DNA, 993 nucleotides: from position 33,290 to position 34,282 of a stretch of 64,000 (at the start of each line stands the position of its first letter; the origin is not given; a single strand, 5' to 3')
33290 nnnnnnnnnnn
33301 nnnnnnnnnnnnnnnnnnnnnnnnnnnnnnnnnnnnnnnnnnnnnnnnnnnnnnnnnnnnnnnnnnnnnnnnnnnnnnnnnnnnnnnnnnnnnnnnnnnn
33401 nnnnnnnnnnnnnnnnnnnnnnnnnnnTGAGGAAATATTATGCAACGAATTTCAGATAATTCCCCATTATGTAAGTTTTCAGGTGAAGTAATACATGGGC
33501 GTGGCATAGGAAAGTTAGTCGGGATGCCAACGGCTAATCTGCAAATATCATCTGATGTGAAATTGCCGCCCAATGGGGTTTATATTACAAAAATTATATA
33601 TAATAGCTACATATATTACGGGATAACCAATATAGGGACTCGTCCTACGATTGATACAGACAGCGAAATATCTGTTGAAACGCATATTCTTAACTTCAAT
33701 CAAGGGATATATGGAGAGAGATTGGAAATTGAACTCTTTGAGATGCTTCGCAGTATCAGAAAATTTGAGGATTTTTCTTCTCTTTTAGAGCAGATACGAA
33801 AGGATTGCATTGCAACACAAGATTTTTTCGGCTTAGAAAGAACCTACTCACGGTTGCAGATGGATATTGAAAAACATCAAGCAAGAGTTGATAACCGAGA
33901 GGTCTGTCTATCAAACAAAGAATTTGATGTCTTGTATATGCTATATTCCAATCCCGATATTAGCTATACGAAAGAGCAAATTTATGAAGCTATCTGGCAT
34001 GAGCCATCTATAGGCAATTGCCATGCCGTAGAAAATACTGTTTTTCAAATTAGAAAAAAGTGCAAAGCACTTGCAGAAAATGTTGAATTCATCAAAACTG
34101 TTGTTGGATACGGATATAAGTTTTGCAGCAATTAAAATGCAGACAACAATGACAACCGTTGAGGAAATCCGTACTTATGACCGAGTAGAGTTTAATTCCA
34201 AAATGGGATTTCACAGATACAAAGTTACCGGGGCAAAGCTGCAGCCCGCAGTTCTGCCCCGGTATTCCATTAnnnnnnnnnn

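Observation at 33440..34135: Riboflavin-kinase domain fused to an OmpR/PhoB winged-helix DNA-binding domain: candidate flavin-sensing one-component regulator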

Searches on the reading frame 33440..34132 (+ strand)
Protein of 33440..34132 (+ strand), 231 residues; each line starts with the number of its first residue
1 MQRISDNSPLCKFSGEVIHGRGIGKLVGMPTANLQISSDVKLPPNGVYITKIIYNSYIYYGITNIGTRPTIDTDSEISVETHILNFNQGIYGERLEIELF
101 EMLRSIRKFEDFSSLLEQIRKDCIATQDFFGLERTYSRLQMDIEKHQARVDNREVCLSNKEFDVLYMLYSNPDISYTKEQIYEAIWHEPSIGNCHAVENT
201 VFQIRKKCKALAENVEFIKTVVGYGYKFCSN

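Call 6: search_protein_families(library=pfam, proteins=[window:33440-34132:+], max_evalue=0.1)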
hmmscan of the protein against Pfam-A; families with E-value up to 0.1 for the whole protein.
window:33440-34132:+ (231 aa): 2 families
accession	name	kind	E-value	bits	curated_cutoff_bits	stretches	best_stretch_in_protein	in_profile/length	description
PF01687.23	Flavokinase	-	4.3e-36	124.3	19.6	1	12-129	6-123/124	Riboflavin kinase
PF00486.34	Trans_reg_C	-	1.1e-15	57.9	26.2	1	153-228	2-77/77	Transcriptional regulatory protein, C terminal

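Call 7: search_protein_families(library=ncbifam, proteins=[window:33440-34132:+], max_evalue=0.1)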
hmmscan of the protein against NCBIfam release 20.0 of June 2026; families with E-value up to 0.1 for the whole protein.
window:33440-34132:+ (231 aa): 47 families (the best 25 are shown)
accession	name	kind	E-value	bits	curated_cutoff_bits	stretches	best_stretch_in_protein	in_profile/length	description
NF004162.0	PRK05627.1-5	equivalog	2.6e-34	119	241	1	13-129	184-298/304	bifunctional riboflavin kinase/FAD synthetase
TIGR00083.1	ribF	equivalog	1.4e-31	110.1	184.35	1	13-130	171-289/290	riboflavin biosynthesis protein RibF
NF004160.0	PRK05627.1-3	equivalog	1.7e-28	99.2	295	1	14-129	195-318/325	bifunctional riboflavin kinase/FAD synthetase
NF004161.0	PRK05627.1-4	equivalog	2.4e-27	95.8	461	1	13-135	192-316/324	bifunctional riboflavin kinase/FAD synthetase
NF004163.0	PRK05627.1-6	equivalog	4.9e-27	94.9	315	1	13-134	191-311/313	bifunctional riboflavin kinase/FAD synthetase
NF004158.0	PRK05627.1-1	equivalog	7.5e-26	91.2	396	1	14-128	189-302/304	bifunctional riboflavin kinase/FAD synthetase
NF004159.0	PRK05627.1-2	equivalog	3.3e-25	88.9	306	1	13-135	190-312/326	bifunctional riboflavin kinase/FAD synthetase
NF053854.1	RespRegPhoBBctds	equivalog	6.9e-14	51.7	270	1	134-228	133-224/225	two-component system response regulator PhoB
NF033117.2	vanR_ACDEGLN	exception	1.5e-13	50.8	350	1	135-227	132-224/226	VanR-ABDEGLN family response regulator transcription factor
NF033120.0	vanR_FM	exception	1.9e-13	50.6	460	1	135-228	136-229/231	vancomycin resistance response regulator transcription factor, VanR-F/VanR-M family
NF040689.1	MtrAB_MtrA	equivalog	1.1e-11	44.5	300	1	135-227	125-217/219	MtrAB system response regulator MtrA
NF045944.1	ResRegRpaBCyano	equivalog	3.4e-11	43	330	1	137-228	134-227/229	response regulator transcription factor RpaB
TIGR02154.1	PhoB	equivalog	1e-10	41.3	296.2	1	136-228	134-225/226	phosphate regulon transcriptional regulator PhoB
NF007982.1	PRK10710.1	equivalog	1.3e-10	41.2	380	1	120-228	122-227/235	envelope stress response regulator BaeR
NF041209.1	resp_regPieR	equivalog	1e-09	38.3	450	1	131-228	133-227/231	two component system response regulator PieR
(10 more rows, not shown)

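Call 8: find_homologous_proteins(query=window:33440-34132:+, max_evalue=0.00001)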
Query window:33440-34132:+ (231 aa): 425 proteins with E <= 0.00001 among 529 candidates; the best 120 are listed.
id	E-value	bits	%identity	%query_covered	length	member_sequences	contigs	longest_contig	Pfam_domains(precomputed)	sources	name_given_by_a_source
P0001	3.9e-143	493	94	100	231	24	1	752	PF01687.24,PF00486.35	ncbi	-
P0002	2.7e-141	487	92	100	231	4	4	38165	PF01687.24,PF00486.35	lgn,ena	-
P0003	2.7e-140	484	91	100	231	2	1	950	PF01687.24,PF00486.35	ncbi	-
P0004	6.5e-132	456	87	100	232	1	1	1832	PF01687.24,PF00486.35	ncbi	-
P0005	9.2e-132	456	84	100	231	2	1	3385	PF01687.24,PF00486.35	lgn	-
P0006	4.0e-127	441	82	100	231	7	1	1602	PF01687.24,PF00486.35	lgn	-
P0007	4.6e-120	418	80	97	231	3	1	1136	PF01687.24,PF00486.35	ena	-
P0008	7.4e-117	407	78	99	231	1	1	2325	PF01687.24,PF00486.35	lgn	-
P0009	1.8e-116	406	77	100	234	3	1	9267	PF01687.24,PF00486.35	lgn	-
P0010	8.1e-116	404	75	100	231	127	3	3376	PF01687.24,PF00486.35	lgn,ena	-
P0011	1.3e-115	403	77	98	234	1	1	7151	PF01687.24,PF00486.35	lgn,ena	-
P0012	2.0e-114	399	76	98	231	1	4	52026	PF01687.24,PF00486.35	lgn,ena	-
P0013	8.4e-111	387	75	99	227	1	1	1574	PF01687.24,PF00486.35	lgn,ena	-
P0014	8.3e-110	384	70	100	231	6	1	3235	PF01687.24,PF00486.35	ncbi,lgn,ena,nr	ncbi:MAG: winged helix-turn-helix domain-containing protein [Lachnospiraceae bacterium]|nr:winged he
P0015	3.6e-106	372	72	99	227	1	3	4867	PF01687.24,PF00486.35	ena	-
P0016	1.5e-101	357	65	100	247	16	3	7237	PF01687.24,PF00486.35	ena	-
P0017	1.9e-99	350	67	100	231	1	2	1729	PF01687.24,PF00486.35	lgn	-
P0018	2.1e-99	350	67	99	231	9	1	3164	PF01687.24,PF00486.35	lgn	-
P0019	1.4e-98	347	66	99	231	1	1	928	PF01687.24,PF00486.35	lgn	-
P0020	4.6e-98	346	67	95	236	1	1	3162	PF01687.24,PF00486.35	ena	-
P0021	8.8e-97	341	67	99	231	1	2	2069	PF01687.24,PF00486.35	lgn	-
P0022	2.4e-96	340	65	99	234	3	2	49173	PF01687.24,PF00486.35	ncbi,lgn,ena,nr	ncbi:MAG: winged helix-turn-helix domain-containing protein [Acetatifactor sp.]|nr:winged helix-turn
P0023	3.8e-96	339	68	95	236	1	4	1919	PF01687.24,PF00486.35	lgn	-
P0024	4.6e-96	339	66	99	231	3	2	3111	PF01687.24,PF00486.35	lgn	-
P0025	1.5e-95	337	64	99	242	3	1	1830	PF01687.24,PF00486.35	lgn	-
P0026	1.5e-95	337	66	99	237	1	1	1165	PF01687.24,PF00486.35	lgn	-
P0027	1.6e-95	337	65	99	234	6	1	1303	PF01687.24,PF00486.35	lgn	-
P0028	3.2e-95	336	66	99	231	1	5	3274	PF01687.24,PF00486.35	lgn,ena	-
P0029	5.9e-95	335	63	99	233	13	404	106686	PF01687.24,PF00486.35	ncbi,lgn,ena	-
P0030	8.5e-95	335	66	99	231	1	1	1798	PF01687.24,PF00486.35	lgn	-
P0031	1.5e-94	334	64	100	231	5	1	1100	PF01687.24,PF00486.35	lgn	-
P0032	1.6e-94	334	66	93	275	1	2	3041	PF01687.24,PF00486.35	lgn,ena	-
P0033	1.7e-94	334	75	82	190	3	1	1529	PF01687.24,PF00486.35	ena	-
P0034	3.5e-94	333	64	99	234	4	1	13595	PF01687.24,PF00486.35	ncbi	-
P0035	3.9e-94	333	64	99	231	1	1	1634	PF01687.24,PF00486.35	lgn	-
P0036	2.5e-93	330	64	99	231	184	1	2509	PF01687.24,PF00486.35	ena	-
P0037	4.1e-93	329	64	99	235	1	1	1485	PF01687.24,PF00486.35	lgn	-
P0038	5.1e-93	329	66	96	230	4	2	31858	PF01687.24,PF00486.35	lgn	-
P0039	5.3e-93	329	64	99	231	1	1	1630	PF01687.24,PF00486.35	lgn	-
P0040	7.3e-93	329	63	99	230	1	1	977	PF01687.24,PF00486.35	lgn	-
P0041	2.0e-92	327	64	99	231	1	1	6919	PF01687.24,PF00486.35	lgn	-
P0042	2.6e-92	327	62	99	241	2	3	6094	PF01687.24,PF00486.35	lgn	-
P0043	2.9e-92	327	61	99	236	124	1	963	PF01687.24,PF00486.35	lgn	-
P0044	3.9e-92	326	63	100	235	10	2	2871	PF01687.24,PF00486.35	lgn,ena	-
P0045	9.1e-92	325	63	99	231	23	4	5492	PF01687.24,PF00486.35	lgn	-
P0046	1.8e-91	324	60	100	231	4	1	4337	PF01687.24,PF00486.35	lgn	-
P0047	1.8e-91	324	64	99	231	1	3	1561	PF01687.24,PF00486.35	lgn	-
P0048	3.3e-91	323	62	99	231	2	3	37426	PF01687.24,PF00486.35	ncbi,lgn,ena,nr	ncbi:MAG: winged helix-turn-helix domain-containing protein [Lachnospiraceae bacterium]|nr:winged he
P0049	5.1e-91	323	63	99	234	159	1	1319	PF01687.24,PF00486.35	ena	-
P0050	1.1e-90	321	63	99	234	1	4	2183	PF01687.24,PF00486.35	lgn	-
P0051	2.3e-90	320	61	100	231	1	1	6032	PF01687.24,PF00486.35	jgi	-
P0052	2.7e-90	320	61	97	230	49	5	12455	PF01687.24,PF00486.35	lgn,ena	-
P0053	5.0e-90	319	63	99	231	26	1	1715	PF01687.24,PF00486.35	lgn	-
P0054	5.3e-90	319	63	99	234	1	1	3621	PF01687.24,PF00486.35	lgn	-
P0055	1.2e-89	318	61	98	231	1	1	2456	PF01687.24,PF00486.35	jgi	-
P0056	6.4e-89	316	59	98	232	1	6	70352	PF01687.24,PF00486.35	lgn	-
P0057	7.5e-89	315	61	99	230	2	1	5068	PF01687.24,PF00486.35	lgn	-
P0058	2.0e-88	314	60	99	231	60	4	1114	PF01687.24,PF00486.35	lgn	-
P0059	2.8e-88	314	62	99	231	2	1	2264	PF01687.24,PF00486.35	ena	-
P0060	6.4e-88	312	60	99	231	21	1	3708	PF01687.24,PF00486.35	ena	-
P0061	1.0e-87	312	58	100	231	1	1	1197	PF01687.24,PF00486.35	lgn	-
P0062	1.8e-87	311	58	98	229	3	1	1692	PF01687.24,PF00486.35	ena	-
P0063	5.8e-87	309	57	100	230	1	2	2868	PF01687.24,PF00486.35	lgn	-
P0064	1.9e-86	308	58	99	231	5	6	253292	PF01687.24,PF00486.35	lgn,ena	-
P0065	2.3e-86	307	58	100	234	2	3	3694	PF01687.24,PF00486.35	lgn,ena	-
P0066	2.8e-86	307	59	98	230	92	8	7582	PF01687.24,PF00486.35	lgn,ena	-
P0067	3.2e-86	307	61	95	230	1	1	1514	PF01687.24,PF00486.35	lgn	-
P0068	1.4e-85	305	60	95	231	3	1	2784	PF01687.24,PF00486.35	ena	-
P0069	1.8e-85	304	61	95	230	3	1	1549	PF01687.24,PF00486.35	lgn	-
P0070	3.3e-85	304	63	92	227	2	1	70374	PF01687.24,PF00486.35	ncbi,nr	ncbi:MAG: winged helix-turn-helix domain-containing protein [Clostridiales bacterium]|nr:winged heli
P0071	1.0e-84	302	59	95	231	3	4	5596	PF01687.24,PF00486.35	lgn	-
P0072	1.3e-84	302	56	100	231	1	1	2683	PF01687.24,PF00486.35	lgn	-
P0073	1.5e-84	301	57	99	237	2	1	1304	PF01687.24,PF00486.35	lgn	-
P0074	1.7e-84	301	60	94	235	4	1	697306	PF01687.24,PF00486.35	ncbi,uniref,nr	ncbi:hypothetical protein J2Z76_000178 [Sedimentibacter acidaminivorans]|uniref:riboflavin kinase n=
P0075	1.8e-84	301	55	100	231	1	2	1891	PF01687.24,PF00486.35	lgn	-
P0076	2.1e-84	301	59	94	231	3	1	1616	PF01687.24,PF00486.35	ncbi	-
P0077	2.6e-84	301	56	100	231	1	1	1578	PF01687.24,PF00486.35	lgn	-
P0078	5.6e-84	299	57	100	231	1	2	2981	PF01687.24,PF00486.35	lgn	-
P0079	2.2e-83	298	59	95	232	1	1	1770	PF01687.24,PF00486.35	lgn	-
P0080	2.3e-83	297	56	100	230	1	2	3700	PF01687.24,PF00486.35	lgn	-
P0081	2.5e-83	297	57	99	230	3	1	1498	PF01687.24,PF00486.35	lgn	-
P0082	2.7e-83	297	60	95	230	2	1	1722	PF01687.24,PF00486.35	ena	-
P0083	2.7e-83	297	57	99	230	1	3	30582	PF01687.24,PF00486.35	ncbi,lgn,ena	-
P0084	3.4e-83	297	58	96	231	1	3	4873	PF01687.24,PF00486.35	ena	-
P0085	4.4e-83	297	57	99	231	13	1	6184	PF01687.24,PF00486.35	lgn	-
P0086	4.6e-83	296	59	95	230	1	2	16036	PF01687.24,PF00486.35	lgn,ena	-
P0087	6.3e-83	296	58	95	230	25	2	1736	PF01687.24,PF00486.35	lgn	-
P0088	7.7e-83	296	57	99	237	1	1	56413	PF01687.24,PF00486.35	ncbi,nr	ncbi:MAG: riboflavin kinase [Hespellia sp.]|nr:riboflavin kinase [Hespellia sp.]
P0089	1.0e-82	295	61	94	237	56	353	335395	PF01687.24,PF00486.35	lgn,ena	-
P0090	1.3e-82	295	56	99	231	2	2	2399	PF01687.24,PF00486.35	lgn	-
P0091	1.4e-82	295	60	93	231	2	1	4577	PF01687.24,PF00486.35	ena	-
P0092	5.1e-82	293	58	95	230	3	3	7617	PF01687.24,PF00486.35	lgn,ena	-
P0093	6.8e-82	293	56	99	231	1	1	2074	PF01687.24,PF00486.35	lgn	-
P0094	8.5e-82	292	57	99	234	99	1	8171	PF01687.24,PF00486.35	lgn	-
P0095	1.1e-81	292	55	100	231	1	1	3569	PF01687.24,PF00486.35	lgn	-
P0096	2.4e-81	291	58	94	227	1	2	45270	PF01687.24,PF00486.35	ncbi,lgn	-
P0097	5.0e-81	290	59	94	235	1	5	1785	PF01687.24,PF00486.35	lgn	-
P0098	5.0e-81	290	58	96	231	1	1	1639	PF01687.24,PF00486.35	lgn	-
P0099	5.3e-81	290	55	100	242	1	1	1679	PF01687.24,PF00486.35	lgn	-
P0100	5.4e-81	290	58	96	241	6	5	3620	PF01687.24,PF00486.35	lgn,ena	-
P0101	7.0e-81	289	57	97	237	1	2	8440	PF01687.24,PF00486.35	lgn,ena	-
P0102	1.1e-80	289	59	94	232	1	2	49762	PF01687.24,PF00486.35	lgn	-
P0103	1.4e-80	288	56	94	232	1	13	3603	PF01687.24,PF00486.35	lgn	-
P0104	1.7e-80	288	59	93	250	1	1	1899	PF01687.24,PF00486.35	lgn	-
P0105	2.0e-80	288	58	95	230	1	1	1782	PF01687.24,PF00486.35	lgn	-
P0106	3.3e-80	287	56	99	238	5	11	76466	PF01687.24,PF00486.35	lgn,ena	-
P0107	3.8e-80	287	57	96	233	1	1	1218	PF01687.24,PF00486.35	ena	-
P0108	4.5e-80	287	59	93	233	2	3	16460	PF01687.24,PF00486.35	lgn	-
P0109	4.8e-80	287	56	95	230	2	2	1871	PF01687.24,PF00486.35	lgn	-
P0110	5.2e-80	287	56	94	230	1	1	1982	PF01687.24,PF00486.35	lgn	-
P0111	6.1e-80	286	58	97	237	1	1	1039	PF01687.24,PF00486.35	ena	-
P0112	8.0e-80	286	62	88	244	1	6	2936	PF01687.24,PF00486.35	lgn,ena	-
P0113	8.7e-80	286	58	93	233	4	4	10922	PF01687.24,PF00486.35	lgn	-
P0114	1.4e-79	285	57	96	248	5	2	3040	PF01687.24,PF00486.35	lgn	-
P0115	1.6e-79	285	52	98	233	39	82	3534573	PF01687.24,PF00486.35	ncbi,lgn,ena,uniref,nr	ncbi:riboflavin kinase [Anaeromassilibacillus sp. Marseille-P3371]|uniref:riboflavin kinase n=1 Tax=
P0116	2.1e-79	285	58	97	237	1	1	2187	PF01687.24,PF00486.35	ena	-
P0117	2.3e-79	284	56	98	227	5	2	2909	PF01687.24,PF00486.35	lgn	-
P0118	3.3e-79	284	58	97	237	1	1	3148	PF01687.24,PF00486.35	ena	-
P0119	4.0e-79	284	58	97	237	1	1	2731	PF01687.24,PF00486.35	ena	-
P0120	6.1e-79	283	65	84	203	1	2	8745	PF01687.24,PF00486.35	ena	-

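Call 18: find_related_loci(query=A1, collection=genome_contigs, flank=8000)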
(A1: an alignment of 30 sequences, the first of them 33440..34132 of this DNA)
Query A1 (231 aa) in genome_contigs; peptide patterns used: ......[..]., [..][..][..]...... (x = any residue, [..] = any of these).
187 stretches matched a pattern; 98 encode a relative of the query (tblastn E <= 1e-3); the best 80 are kept; 80 distinct loci.
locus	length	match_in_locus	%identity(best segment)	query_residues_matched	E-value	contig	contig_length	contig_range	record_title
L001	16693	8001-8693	77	1-231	2e-123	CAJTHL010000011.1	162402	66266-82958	Clostridia bacterium isolate C2 genome assembly, contig: MGBC000269.11, whole genome shotgun sequence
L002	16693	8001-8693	70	1-231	2e-114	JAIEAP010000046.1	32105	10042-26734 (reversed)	MAG: Lachnospiraceae bacterium isolate SC0379_S9_8 SC0379_S9_8_contig_46, whole genome shotgun sequence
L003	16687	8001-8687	66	1-229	2e-106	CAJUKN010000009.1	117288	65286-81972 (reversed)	MAG TPA_asm: uncultured Lachnospira sp. isolate MGBC143173 genome assembly, contig: MGBC143173.9, whole genome shotgun s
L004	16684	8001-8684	65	1-228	8e-102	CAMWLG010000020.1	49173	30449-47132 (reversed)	MAG TPA_asm: uncultured Lachnospiraceae bacterium isolate SRR14411322_bin.1_metawrap_v1.3_MAG genome assembly, contig: N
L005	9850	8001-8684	63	1-228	1e-99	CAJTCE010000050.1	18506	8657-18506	Lachnospiraceae bacterium isolate A65_57.ET.DSS genome assembly, contig: MGBC000076.50, whole genome shotgun sequence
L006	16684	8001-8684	61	1-228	1e-98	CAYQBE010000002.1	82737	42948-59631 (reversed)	MAG TPA_asm: uncultured Clostridium sp. isolate SRP287540_co2_291 genome assembly, contig: NODE_154_length_82737_cov_15.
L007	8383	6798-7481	63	1-228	2e-98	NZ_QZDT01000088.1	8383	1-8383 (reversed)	Parablautia muri strain D42-62 Scaffold87_1, whole genome shotgun sequence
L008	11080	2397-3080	61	1-228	5e-98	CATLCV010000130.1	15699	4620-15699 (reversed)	MAG TPA_asm: uncultured Lachnospiraceae bacterium isolate MGG09759_1680015481 genome assembly, contig: ERR3199635_3122,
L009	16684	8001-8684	60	1-228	8e-98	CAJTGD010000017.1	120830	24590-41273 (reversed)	Lachnospiraceae bacterium isolate C84_6_DL94_Fmh genome assembly, contig: MGBC000187.17, whole genome shotgun sequence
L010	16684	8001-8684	64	1-228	2e-97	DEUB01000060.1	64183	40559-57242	MAG TPA_asm: Lachnospiraceae bacterium UBA3273 UBA3273_contig_4384, whole genome shotgun sequence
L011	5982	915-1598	63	1-228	5e-97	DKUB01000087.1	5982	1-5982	MAG TPA_asm: Lachnoclostridium sp. UBA7215 UBA7215_contig_19449, whole genome shotgun sequence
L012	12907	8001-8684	60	1-228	6e-97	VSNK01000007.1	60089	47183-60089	MAG: Faecalicatena sp. isolate S9763_S15_bin.9 S9763_S15_bin.9_contig_7, whole genome shotgun sequence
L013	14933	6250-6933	59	1-228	7e-97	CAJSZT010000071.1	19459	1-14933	Lachnospiraceae bacterium isolate 4.CH94.Fmh genome assembly, contig: MGBC000001.71, whole genome shotgun sequence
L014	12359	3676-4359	62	1-228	2e-96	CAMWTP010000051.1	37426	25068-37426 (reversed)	MAG TPA_asm: uncultured Lachnospiraceae bacterium isolate SRR14411321_bin.4_metawrap_v1.3_MAG genome assembly, contig: N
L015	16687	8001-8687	60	2-228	1e-95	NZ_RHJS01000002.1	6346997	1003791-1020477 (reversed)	Schaedlerella arabinosiphila strain DSM 106076 000000F_quiver_pilon, whole genome shotgun sequence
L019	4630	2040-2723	57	1-228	1e-89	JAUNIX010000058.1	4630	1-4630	MAG: Lachnospiraceae bacterium isolate S29M_St_21 NODE_6289_length_4630_cov_17.797596, whole genome shotgun sequence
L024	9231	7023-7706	57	1-228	5e-89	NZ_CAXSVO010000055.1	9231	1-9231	Ruminococcus sp. 5_1_39BFAA isolate CC00328 CC00328_55_NODE_55_length_9231_cov_79.889993, whole genome shotgun sequence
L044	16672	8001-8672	52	7-230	2e-77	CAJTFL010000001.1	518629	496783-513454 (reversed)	Lachnospiraceae bacterium isolate C49_72_CC_BP genome assembly, contig: MGBC000168.1, whole genome shotgun sequence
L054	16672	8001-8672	51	7-230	2e-74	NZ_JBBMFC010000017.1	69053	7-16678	Hominiventricola aquisgranensis strain CLA-AA-H78B CLAAAH78B_contig_17_length_69053, whole genome shotgun sequence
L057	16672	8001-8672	51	7-230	2e-74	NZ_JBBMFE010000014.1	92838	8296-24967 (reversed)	Laedolimicola intestinihominis strain CLA-AA-H132 CLAAAH132_contig_14_length_92838, whole genome shotgun sequence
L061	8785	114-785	51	7-230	2e-73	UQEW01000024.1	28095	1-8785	uncultured Clostridiales bacterium isolate UMGS207 genome assembly, contig: NODE_524_length_28095_cov_7.86337, whole gen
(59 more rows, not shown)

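Call 24: search_protein_families(library=pfam, proteins=[L012:8739-9935:+, L006:9920-10567:+, L009:10851-12086:+, L013:10428-10907:+, L057:6351-6998:+, L024:8359-8865:-, L044:9227-10873:-, L054:9510-10073:-, L061:2817-3452:-, L019:566-985:+], max_evalue=0.001)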
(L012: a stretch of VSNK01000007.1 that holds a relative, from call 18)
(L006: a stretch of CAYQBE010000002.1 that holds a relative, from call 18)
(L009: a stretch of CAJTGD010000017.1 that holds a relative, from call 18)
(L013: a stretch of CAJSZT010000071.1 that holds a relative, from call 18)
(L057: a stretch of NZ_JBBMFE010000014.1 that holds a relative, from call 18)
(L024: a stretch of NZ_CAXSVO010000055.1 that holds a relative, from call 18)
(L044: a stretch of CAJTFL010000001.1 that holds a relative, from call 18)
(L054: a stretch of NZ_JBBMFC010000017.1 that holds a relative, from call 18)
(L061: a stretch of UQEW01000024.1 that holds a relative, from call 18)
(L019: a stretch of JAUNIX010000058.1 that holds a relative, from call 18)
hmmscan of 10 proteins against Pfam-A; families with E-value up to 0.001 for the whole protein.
L012:8739-9935:+ (399 aa): 4 families
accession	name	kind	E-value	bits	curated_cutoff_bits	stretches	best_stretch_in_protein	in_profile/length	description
PF01872.23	RibD_C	-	2.6e-49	168.2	24.1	1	146-392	1-196/197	RibD C-terminal domain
PF00383.29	dCMP_cyt_deam_1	-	1.4e-19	70.3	25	1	3-99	4-101/102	Cytidine and deoxycytidylate deaminase zinc-binding region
PF14437.12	MafB19-deam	-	1.1e-09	38.8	27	1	3-138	3-138/142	MafB19-like deaminase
PF18785.7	Inv-AAD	-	0.00011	22.5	26.5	0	35-123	10-116/129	Invertebrate-AID/APOBEC-deaminase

L006:9920-10567:+ (216 aa): 1 family
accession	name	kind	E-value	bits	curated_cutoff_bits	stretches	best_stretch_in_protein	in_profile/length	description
PF00677.23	Lum_binding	-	6e-51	170.8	27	2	99-183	1-86/86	Lumazine binding domain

L009:10851-12086:+ (412 aa): 2 families
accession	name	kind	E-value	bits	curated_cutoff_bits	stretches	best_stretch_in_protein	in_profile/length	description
PF00926.24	DHBP_synthase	-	1.8e-85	285.7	26.4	1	14-204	1-191/191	3,4-dihydroxy-2-butanone 4-phosphate synthase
PF00925.25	GTP_cyclohydro2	-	3.7e-73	245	23.3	1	215-379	3-165/165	GTP cyclohydrolase II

L013:10428-10907:+ (160 aa): 1 family
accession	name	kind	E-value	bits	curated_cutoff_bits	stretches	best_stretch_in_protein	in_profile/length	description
PF00885.24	DMRL_synthase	-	2.1e-61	206.3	26.7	1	13-150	2-138/139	6,7-dimethyl-8-ribityllumazine synthase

L057:6351-6998:+ (216 aa): 2 families
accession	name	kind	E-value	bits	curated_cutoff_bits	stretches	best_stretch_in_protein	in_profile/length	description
PF00881.29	Nitroreductase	-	9.7e-27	94.6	23.5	2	52-105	2-55/167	Nitroreductase family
PF14512.11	TM1586_NiRdase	-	1.5e-13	51.3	27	1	46-214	1-152/215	Putative TM nitroreductase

L024:8359-8865:- (169 aa): 3 families
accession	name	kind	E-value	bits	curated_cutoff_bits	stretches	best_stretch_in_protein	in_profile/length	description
PF12682.12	Flavodoxin_4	-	4.7e-73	244.3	24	1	13-165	1-153/155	Flavodoxin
PF02525.22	Flavodoxin_2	-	2.9e-07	30.8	27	1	13-167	2-165/198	Flavodoxin-like fold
PF03358.20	FMN_red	-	0.00018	21.6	24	1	15-136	6-128/152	NADPH-dependent FMN reductase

L044:9227-10873:- (549 aa): 1 family
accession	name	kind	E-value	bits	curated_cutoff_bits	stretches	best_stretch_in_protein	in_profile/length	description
PF03432.20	Relaxase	-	4.3e-35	121.3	24.6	1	124-252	1-132/132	MobA/VirD2-like, nuclease domain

L054:9510-10073:- (188 aa): 2 families
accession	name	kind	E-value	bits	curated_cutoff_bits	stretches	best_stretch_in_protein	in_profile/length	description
PF08281.18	Sigma70_r4_2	-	2.4e-05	24.3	25.7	1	127-177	3-53/54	Sigma-70, region 4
PF04545.22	Sigma70_r4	-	0.00057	19.8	24.1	0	131-179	1-49/50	Sigma-70, region 4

L061:2817-3452:- (212 aa): 1 family
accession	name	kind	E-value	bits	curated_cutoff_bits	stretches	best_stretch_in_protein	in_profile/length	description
PF06908.16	YpsA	-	8.8e-34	117.4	27.7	1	36-201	1-167/168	YspA SLOG family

L019:566-985:+ (140 aa): 1 family
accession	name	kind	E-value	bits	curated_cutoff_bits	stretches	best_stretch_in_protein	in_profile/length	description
PF09391.15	DUF2000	-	1.5e-45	154.8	25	1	6-140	1-133/133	Protein of unknown function (DUF2000)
